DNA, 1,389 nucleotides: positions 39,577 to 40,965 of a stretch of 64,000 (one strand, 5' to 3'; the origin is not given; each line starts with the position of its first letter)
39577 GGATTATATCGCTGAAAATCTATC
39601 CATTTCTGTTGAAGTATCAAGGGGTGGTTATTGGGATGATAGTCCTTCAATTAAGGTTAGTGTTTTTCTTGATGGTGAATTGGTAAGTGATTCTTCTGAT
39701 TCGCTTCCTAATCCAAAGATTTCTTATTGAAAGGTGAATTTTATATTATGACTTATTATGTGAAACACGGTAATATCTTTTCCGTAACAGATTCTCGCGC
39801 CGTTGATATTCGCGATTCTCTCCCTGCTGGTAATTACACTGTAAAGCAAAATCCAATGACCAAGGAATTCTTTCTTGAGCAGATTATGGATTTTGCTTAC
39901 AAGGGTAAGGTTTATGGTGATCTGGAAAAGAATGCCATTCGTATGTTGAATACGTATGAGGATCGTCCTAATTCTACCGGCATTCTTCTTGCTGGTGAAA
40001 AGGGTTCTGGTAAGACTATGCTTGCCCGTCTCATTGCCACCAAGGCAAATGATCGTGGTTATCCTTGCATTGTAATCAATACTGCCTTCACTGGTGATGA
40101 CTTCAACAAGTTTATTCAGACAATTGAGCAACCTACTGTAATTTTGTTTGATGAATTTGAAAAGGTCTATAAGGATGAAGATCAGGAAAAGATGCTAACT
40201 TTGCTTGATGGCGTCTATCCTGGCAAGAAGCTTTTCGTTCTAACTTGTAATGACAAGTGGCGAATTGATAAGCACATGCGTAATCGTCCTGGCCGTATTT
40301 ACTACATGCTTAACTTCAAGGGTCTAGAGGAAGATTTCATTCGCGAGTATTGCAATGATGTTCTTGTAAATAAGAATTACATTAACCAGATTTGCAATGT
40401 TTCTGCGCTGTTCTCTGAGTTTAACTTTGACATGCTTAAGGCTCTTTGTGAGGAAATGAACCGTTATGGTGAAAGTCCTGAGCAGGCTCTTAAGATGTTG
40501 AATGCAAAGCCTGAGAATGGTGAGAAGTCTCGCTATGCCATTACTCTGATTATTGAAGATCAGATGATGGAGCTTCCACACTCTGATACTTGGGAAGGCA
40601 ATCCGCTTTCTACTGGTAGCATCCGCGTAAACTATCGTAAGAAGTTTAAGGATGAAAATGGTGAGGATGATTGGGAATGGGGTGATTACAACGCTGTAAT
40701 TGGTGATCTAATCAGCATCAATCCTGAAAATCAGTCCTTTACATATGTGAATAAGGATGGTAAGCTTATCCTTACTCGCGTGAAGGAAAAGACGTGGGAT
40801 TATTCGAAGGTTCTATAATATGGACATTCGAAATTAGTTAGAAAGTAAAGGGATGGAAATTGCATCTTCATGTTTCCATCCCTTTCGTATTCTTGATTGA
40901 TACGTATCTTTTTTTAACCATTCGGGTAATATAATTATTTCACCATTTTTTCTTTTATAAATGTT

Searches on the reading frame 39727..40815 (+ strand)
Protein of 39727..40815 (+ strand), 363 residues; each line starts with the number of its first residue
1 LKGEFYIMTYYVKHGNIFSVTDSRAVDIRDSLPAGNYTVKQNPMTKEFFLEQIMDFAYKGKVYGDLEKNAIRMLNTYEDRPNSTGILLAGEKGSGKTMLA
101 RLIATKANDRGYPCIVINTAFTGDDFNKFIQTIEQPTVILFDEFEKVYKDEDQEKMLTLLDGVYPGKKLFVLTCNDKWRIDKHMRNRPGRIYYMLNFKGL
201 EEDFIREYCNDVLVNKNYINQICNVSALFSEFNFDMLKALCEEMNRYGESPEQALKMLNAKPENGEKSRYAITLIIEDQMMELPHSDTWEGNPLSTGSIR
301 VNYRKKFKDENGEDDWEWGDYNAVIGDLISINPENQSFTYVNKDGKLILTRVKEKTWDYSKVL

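Call 29: search_protein_families(library=phrogs, proteins=[window:39727-40815:+], max_evalue=0.00001)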
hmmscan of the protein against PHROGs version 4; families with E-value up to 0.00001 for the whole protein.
window:39727-40815:+ (363 aa): 7 families
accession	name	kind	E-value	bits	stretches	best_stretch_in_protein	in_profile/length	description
phrog_2376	-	other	4e-95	320.2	1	11-310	3-306/363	ATPase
phrog_168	-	DNA, RNA and nucleotide metabolism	1.1e-09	39.4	1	84-255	43-221/314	clamp loader of DNA polymerase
phrog_50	-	DNA, RNA and nucleotide metabolism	5.8e-09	36.5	1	68-163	354-463/570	DnaC-like helicase loader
phrog_7485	-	unknown function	2.4e-08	34.4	1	81-215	225-377/430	-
phrog_10401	-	other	2.7e-07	30.7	1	82-203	459-590/667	ATPase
phrog_11838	-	DNA, RNA and nucleotide metabolism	3.5e-07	30.7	1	83-213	40-172/420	clamp loader of DNA polymerase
phrog_10440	-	unknown function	6.5e-06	25.9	0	79-198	228-352/483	-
